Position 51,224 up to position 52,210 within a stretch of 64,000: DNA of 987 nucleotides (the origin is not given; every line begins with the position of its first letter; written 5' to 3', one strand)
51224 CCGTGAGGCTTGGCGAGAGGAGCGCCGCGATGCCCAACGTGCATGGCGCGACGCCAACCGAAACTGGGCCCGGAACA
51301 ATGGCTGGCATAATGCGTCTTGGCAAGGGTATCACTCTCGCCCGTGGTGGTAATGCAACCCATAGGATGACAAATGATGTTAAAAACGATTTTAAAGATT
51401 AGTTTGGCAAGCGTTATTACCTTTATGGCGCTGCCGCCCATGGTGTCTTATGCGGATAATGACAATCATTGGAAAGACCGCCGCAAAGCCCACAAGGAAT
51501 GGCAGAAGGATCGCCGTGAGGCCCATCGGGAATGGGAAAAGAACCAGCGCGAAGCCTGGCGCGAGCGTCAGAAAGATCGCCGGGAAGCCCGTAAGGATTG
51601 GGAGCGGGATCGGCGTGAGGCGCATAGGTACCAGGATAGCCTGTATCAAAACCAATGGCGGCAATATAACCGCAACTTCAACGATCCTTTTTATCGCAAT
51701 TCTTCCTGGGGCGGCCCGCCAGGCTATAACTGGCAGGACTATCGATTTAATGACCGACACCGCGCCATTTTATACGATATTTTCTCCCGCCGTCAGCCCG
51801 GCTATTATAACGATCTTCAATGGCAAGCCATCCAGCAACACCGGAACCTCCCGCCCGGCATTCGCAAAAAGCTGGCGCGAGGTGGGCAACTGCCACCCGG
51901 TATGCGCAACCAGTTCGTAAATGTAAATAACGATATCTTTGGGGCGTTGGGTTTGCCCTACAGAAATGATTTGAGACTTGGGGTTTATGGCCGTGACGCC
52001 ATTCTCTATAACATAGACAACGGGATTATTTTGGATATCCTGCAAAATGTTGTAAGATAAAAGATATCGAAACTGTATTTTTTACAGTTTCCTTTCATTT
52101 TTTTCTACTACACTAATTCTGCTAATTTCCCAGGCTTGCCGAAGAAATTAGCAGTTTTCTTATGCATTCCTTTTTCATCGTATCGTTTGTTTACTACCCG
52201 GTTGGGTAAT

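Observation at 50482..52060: Tandem paralogous secreted proteins built from 11-residue Arg/Glu/Trp repeats (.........), one fused to a weakly RcnB-like domain, next to a glycine-zipper protein; both shorter proteins end in WW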

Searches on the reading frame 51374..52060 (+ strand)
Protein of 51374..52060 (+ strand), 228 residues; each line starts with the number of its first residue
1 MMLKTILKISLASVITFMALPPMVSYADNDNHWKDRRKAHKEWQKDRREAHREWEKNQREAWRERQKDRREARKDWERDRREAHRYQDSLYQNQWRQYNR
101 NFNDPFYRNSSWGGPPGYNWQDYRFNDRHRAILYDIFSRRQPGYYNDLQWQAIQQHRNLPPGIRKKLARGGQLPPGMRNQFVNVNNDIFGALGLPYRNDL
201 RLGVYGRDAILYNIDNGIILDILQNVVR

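Call 3: search_protein_families(library=pfam, proteins=[window:51374-52060:+], max_evalue=1)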
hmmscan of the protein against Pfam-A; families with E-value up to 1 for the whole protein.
window:51374-52060:+ (228 aa): 3 families
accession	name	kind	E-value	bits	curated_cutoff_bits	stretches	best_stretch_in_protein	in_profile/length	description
PF01496.24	V_ATPase_I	-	0.25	9.7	30.7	1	5-84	618-698/815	V-type ATPase 116kDa subunit family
PF18159.6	S_4TM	-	0.29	10.9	26.9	1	6-103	186-285/291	SMODS-associating 4TM effector domain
PF07946.19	CCDC47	-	0.39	10.3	27.7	1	24-82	245-304/326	PAT complex subunit CCDC47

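Call 4: search_protein_families(library=ncbifam, proteins=[window:51374-52060:+], max_evalue=1)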
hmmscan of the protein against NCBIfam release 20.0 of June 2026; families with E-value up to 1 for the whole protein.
window:51374-52060:+ (228 aa): 3 families
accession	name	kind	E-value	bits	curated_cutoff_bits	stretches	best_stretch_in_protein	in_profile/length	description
NF040487.1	T3SS_CigR_fam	subfamily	8.3e-14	52.1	78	1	152-227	76-147/148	anti-virulence regulator CigR family protein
TIGR03319.1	RNase_Y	equivalog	0.071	11.6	454.35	1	27-85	18-76/514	ribonuclease Y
NF001300.0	PRK00247.1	equivalog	0.31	10.2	375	1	33-89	340-399/429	membrane protein insertase YidC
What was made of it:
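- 51719..52057 (+): G3 C-terminal CigR-like domain (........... helices, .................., three-stranded end). NCBIfam NF040487 8.3e-14, below cutoff (call 4).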

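Call 8: find_homologous_proteins(query=window:51374-52057:+, max_evalue=0.001)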
Query window:51374-52057:+ (228 aa): 3 proteins with E <= 0.001 among 128 candidates.
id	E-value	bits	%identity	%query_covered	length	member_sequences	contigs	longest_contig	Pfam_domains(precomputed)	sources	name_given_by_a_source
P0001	7.3e-154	528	100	100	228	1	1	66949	-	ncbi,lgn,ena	-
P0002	3.4e-8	51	35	60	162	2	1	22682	PF11776.14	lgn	-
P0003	8.4e-7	47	45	35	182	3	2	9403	PF13441.13,PF05433.21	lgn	-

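Call 9: search_solved_structures(query=window:51374-52057:+, max_evalue=10, show_alignments=2)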
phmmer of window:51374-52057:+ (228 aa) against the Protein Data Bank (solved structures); distinct sequences matched with E-value up to 10: 4.
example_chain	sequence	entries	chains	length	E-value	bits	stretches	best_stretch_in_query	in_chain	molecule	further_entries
4ew5_A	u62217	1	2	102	0.00012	25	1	155-226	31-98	CigR Protein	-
9ugr_A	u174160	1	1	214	0.15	14.9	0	71-92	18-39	Syn-F4-Link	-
4wzs_B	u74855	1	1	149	1.4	11.8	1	59-109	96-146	TATA-binding protein-associated phosphoprotein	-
7xi6_A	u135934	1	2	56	1.4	11.7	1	167-209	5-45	C56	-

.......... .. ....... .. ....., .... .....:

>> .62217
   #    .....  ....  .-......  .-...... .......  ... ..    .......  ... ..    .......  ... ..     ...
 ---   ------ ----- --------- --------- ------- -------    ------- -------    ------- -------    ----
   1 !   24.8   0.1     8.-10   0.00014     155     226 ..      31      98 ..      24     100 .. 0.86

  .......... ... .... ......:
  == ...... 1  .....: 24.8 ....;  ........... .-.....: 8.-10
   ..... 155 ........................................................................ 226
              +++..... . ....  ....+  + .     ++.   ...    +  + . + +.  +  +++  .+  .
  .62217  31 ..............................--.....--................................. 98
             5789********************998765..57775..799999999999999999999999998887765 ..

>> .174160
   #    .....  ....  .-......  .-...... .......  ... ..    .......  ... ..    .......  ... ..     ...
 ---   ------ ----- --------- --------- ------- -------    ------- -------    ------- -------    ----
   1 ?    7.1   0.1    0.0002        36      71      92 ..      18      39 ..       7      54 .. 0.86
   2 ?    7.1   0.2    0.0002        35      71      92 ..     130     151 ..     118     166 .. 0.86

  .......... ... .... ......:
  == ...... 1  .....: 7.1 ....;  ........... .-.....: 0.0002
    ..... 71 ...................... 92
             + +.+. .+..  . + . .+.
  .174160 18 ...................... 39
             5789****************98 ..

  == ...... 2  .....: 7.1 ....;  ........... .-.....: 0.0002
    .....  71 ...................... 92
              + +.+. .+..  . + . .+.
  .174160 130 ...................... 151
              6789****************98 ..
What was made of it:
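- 51719..52057 (+): PDB 4ew5 E 1.2e-4 (call 9).
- On CigR family (NF040487): phmmer to 4ew5 E 1.2e-4 with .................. aligned (call 9).
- Closest known: CigR family. Same: G3 residues about 152-227 align to the CigR C-terminal domain, including the double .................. motif and the terminal three-stranded element (calls 4, 9).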

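Call 14: find_encoding_contigs(protein=P0001, flank=10000, max_places=3)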
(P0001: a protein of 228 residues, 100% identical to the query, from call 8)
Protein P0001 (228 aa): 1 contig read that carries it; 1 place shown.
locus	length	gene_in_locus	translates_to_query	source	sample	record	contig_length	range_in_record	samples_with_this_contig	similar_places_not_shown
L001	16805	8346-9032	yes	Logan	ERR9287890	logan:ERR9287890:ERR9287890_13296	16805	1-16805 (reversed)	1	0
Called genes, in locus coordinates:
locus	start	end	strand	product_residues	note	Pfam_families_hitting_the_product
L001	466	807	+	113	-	PF13451:zf_Tbcl, PF23477:zf_Tbcl_2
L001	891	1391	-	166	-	PF01844:HNH, PF13395:HNH_4 (weak), PF14279:HNH_5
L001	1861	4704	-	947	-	PF02638:GHL10, PF13200:DUF4015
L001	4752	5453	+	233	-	PF13513:HEAT_EZ (faint), PF02985:HEAT (faint), PF03130:HEAT_PBS (faint), PF13646:HEAT_2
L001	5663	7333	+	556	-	PF07250:Glyoxal_oxid_N (faint), PF13418:Beta-prop_TYW4 (faint), PF01344:Kelch_1 (faint)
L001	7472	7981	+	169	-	PF13441:Gly-zipper_YMGG (faint), PF13436:Gly-zipper_OmpA (faint)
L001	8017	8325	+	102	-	-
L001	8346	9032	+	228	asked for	-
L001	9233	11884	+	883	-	PF01590:GAF, PF13185:GAF_2, PF00989:PAS, PF13426:PAS_9, PF13185:GAF_2, PF00989:PAS, PF08447:PAS_3, PF08448:PAS_4, +5 more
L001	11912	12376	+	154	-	PF00072:Response_reg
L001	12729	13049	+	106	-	PF00477:LEA_5, PF10685:KGG (faint)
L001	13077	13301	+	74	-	PF06150:ChaB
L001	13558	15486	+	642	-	PF00989:PAS, PF13426:PAS_9, PF00989:PAS, PF08448:PAS_4, PF13426:PAS_9, PF08447:PAS_3, PF00989:PAS, PF08448:PAS_4, +9 more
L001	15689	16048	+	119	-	-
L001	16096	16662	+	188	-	-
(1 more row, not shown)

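Call 18: search_protein_representatives(protein=window:51374-52057:+)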
Query: 228 residues. Proteins with E-value up to 0.001 (for the whole library): 160; up to 1e-10: 14; up to 1e-30: 1. The best 150 are listed.
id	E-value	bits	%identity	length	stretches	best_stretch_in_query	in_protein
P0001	2.3e-154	528.4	100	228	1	1-228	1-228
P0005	2.9e-15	72.9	37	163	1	116-227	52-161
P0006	7.9e-15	71.5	36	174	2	123-227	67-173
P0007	1.7e-14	70.4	34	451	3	158-223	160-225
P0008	4.7e-13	65.7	38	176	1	115-228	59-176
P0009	5.6e-13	65.4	45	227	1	124-228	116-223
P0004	3.6e-12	62.8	41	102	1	2-98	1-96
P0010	7.1e-12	61.8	33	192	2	129-228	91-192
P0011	1.1e-11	61.3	38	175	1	121-225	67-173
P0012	3.2e-11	59.7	39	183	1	123-227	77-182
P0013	4.2e-11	59.3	38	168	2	152-226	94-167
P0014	4.8e-11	59.1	34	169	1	123-226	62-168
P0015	5.2e-11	59.0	43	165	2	153-226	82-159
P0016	7.3e-11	58.5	37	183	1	125-223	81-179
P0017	2.1e-10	57.0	37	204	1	124-226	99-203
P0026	1.3e-07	47.8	52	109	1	24-90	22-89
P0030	3.0e-07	46.7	46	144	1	12-92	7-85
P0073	7.9e-05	38.8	55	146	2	17-82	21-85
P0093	1.7e-04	37.7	33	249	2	32-129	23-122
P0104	2.3e-04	37.3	61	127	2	34-71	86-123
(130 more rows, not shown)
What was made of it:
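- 51374..52060 (+): G3: 228-aa exported protein made of a signal peptide, five hendecad repeats, an aromatic/Asn-rich linker and a CigR-type C-terminal domain. The nearest non-self relative among 1.84 billion cluster representatives is 37% identical (call 18).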

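Call 22: search_protein_families(library=pfam, proteins=[P0005, P0008, P0009, P0015, P0030, P0026, P0073, P0093, P0002, P0007], max_evalue=0.1)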
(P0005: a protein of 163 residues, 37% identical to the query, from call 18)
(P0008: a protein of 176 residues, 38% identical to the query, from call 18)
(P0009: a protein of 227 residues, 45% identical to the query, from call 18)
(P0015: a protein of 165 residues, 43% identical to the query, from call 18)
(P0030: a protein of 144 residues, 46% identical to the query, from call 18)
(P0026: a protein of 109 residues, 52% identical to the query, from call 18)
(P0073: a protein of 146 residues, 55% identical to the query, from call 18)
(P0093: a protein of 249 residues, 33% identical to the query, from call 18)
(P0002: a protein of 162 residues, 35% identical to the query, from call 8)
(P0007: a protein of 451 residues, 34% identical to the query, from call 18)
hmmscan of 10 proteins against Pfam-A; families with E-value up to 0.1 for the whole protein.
P0005 (163 aa): 1 family
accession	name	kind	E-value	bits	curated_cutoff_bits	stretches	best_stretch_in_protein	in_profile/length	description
PF18019.7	Cas3_HD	-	0.025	15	23.1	1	21-80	116-176/207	Cas3, HD domain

P0008 (176 aa): 0 families

P0009 (227 aa): 0 families

P0015 (165 aa): 0 families

P0030 (144 aa): 1 family
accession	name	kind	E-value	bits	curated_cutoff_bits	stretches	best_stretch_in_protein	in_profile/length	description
PF11776.13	RcnB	-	2.8e-13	50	25.9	1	87-138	1-49/51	Nickel/cobalt transporter regulator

P0026 (109 aa): 0 families

P0073 (146 aa): 0 families

P0093 (249 aa): 4 families
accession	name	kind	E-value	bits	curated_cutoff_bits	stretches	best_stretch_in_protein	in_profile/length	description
PF13441.11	Gly-zipper_YMGG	-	0.0005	20.2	28.9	1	213-243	9-40/45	YMGG-like Gly-zipper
PF13488.11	Gly-zipper_Omp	-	0.01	16.2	25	1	214-243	6-36/46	Glycine zipper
PF21724.2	DUF6861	-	0.025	14.5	28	1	211-245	47-80/194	Family of unknown function (DUF6861)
PF20721.2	C19orf12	-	0.037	14.3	30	1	211-243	47-77/163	C19orf12-like protein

P0002 (162 aa): 2 families
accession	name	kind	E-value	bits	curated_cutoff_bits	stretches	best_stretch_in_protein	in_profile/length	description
PF11776.13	RcnB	-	4.5e-20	71.7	25.9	1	105-156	1-51/51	Nickel/cobalt transporter regulator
PF19764.4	DUF6251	-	0.04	14.1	26.5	0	77-102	40-65/126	Family of unknown function (DUF6251)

P0007 (451 aa): 0 families
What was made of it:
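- On RcnB (PF11776): The same model hits P0002 and P0030 strongly (call 22).
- Closest known: RcnB/YohN. Same: RcnB-domain proteins elsewhere carry the same N-terminal repeat (P0002, P0030; call 22).
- The same repeat is fused to bona fide RcnB domains (PF11776 at 4.5e-20 and 2.8e-13, call 22).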

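Call 32: predict_structure(alignment_id=A1)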
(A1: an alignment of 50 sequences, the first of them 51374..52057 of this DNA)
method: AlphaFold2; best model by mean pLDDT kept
length: 228 residues; sequences in the alignment: 50
mean_pLDDT: 84.4   pTM: 0.50
mean pLDDT of the five models: 84.4, 83.5, 82.6, 82.5, 81.9
residues with pLDDT >= 90: 131; 70-90: 48; 50-70: 39; < 50: 10
segments of 3 or more residues with pLDDT < 50: 107-115
pLDDT, mean of each block of 10 residues (from residue 1): 59 59 66 90 97 98 98 97 90 77 53 50 87 94 91 91 88 90 94 92 95 94 93
secondary structure, 60 per line:
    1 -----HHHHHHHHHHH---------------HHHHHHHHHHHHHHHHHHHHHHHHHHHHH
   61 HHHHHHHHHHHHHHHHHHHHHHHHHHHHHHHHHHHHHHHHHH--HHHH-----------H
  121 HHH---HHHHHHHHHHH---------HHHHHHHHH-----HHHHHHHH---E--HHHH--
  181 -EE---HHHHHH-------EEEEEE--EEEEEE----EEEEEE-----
elements in order: H6-16 H32-102 H105-108 H120-123 H127-137 H147-155 H161-168 H175-178 H187-192 E200-205 E208-213 E218-223
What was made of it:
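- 51374..52060 (+): AlphaFold2 pLDDT 84 (call 32).
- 51467..51631 (+): G3 hendecad repeats (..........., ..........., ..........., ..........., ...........). The predicted helix continues to residue 102 (window 51679). Helix 32-102 with pLDDT 90-98 (call 32).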

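Call 37: fold_search(model_id=the predicted structure, library=pdb)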
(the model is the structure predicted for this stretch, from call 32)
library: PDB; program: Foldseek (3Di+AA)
matches with E <= 10: 478; with E <= 0.001: 1
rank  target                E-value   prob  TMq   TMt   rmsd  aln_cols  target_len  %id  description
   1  4ew5_B                5.7e-04  1.00  0.30  0.62   8.0       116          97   22  C-terminal domain of inner membrane protein CigR from Salmonella enterica. (released 2012-05-23)
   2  4ew5_A                6.9e-03  1.00  0.30  0.60   8.4       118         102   22  C-terminal domain of inner membrane protein CigR from Salmonella enterica. (released 2012-05-23)
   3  2l1s_MODEL_1_A        3.3e-01  0.47  0.15  0.39   6.5        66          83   15  Yp_001336205.1 (released 2010-08-18)
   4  9yv4_B                5.5e-01  0.54  0.12  0.09   1.6        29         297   34  Crystal structure of the human DCAF1 WDR domain in complex with OICR-41109 (released 2025-11-26)
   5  4pxw_B                7.0e-01  0.44  0.12  0.09   1.6        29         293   34  Crystal structure of human DCAF1 WD40 repeats (Q1250L) (released 2014-04-16)
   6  8og5                  7.5e-01  0.44  0.12  0.09   1.5        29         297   34  Crystal structure of human DCAF1 WD40 repeats (Q1250L) in complex with compound 1 (released 2023-06-14)
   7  9ydg_B                7.5e-01  0.44  0.12  0.09   1.6        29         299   34  Crystal structure of the human DCAF1 WDR domain in complex with OICR-41074 (released 2025-11-12)
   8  9b9w_B                7.5e-01  0.44  0.12  0.09   1.5        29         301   34  Crystal structure of the ternary complex of DCAF1 and WDR5 with PROTAC, OICR-40792 (released 2024-11-06)
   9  9y4q_A                7.5e-01  0.41  0.12  0.09   1.7        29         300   34  Crystal structure of the human DCAF1 WDR domain in complex with OICR-40102 (released 2026-01-14)
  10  9ydg_A                7.9e-01  0.41  0.12  0.09   1.7        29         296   34  Crystal structure of the human DCAF1 WDR domain in complex with OICR-41074 (released 2025-11-12)
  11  7klj_B                8.5e-01  0.33  0.11  0.08   1.7        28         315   14  Crystal structure of the WD-repeat domain of human KIF21A (released 2020-12-16)
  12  9bhr_A                9.0e-01  0.38  0.12  0.09   1.7        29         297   34  Crystal structure of the WDR domain of human DCAF1 in complex with OICR-40155 compound (released 2024-05-08)
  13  9y76_B                9.6e-01  0.38  0.12  0.09   1.6        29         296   34  Crystal structure of the human DCAF1 WDR domain in complex with OICR-40120 (released 2025-10-15)
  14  9b9t_B                9.6e-01  0.38  0.12  0.09   1.5        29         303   34  Crystal structure of the ternary complex of DCAF1 and WDR5 with PROTAC, OICR-40407 (released 2024-11-06)
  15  9nsn_B                9.6e-01  0.38  0.12  0.09   1.5        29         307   34  Crystal structure of the ternary complex of DCAF1 and WDR5 with PROTAC, OICR-41059 (released 2026-03-25)
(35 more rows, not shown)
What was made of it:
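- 51719..52057 (+): Foldseek 4ew5 E 5.7e-4, probability 1.0, TMt 0.62 (call 37).
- On CigR family (NF040487): Foldseek E 5.7e-4, probability 1.0, TMt 0.62 (call 37).
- Closest known: CigR family. Same: The predicted fold matches 4ew5 (Foldseek probability 1.0, TMt 0.62, call 37).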

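Call 58: find_encoding_contigs(protein=P0005, flank=3000, max_places=1)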
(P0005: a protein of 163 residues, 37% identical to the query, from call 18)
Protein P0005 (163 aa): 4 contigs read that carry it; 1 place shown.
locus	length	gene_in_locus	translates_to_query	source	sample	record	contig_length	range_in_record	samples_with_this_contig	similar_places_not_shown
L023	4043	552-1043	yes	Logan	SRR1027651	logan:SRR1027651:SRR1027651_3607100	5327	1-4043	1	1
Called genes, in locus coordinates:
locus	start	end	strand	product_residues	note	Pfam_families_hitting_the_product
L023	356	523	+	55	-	-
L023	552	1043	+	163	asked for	-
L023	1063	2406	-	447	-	PF00083:Sugar_tr, PF07690:MFS_1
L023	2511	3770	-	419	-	-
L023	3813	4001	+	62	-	-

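Call 59: find_encoding_contigs(protein=P0015, flank=3000, max_places=1)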
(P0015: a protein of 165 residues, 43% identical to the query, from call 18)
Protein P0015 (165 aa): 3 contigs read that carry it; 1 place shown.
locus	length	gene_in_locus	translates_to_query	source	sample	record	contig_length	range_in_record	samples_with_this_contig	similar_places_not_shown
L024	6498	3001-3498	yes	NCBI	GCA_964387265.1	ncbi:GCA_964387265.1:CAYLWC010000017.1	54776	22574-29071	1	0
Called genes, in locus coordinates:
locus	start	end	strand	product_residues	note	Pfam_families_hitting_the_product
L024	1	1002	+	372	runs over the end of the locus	PF03033:Glyco_transf_28, PF04101:Glyco_tran_28_C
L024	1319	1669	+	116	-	-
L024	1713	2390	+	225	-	-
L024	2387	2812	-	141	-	PF14539:DUF4442, PF13622:4HBT_3 (faint), PF03061:4HBT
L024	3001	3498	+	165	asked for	-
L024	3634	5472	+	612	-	PF03109:ABC1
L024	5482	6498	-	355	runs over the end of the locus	PF01544:CorA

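Call 79: search_protein_families(library=padloc, proteins=[window:51374-52057:+], max_evalue=0.01)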
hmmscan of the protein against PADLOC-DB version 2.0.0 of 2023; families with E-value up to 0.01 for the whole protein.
window:51374-52057:+ (228 aa): 0 families

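Call 83: find_encoding_contigs(protein=P0026, flank=3000, max_places=2)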
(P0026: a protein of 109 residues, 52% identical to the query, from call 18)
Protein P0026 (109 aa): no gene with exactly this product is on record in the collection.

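Call 84: find_encoding_contigs(protein=P0104, flank=3000, max_places=2)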
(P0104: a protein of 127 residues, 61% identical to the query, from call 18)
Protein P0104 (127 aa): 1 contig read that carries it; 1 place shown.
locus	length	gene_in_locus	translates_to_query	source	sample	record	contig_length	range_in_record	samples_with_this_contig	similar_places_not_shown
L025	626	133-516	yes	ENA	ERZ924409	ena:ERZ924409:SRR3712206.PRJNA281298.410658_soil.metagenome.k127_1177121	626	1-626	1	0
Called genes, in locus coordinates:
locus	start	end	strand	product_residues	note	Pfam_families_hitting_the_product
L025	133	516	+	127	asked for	-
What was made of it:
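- Tried and rejected: The look-up of P0026 found nothing, and P0104 lies on a 626-bp contig (calls 83, 84).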
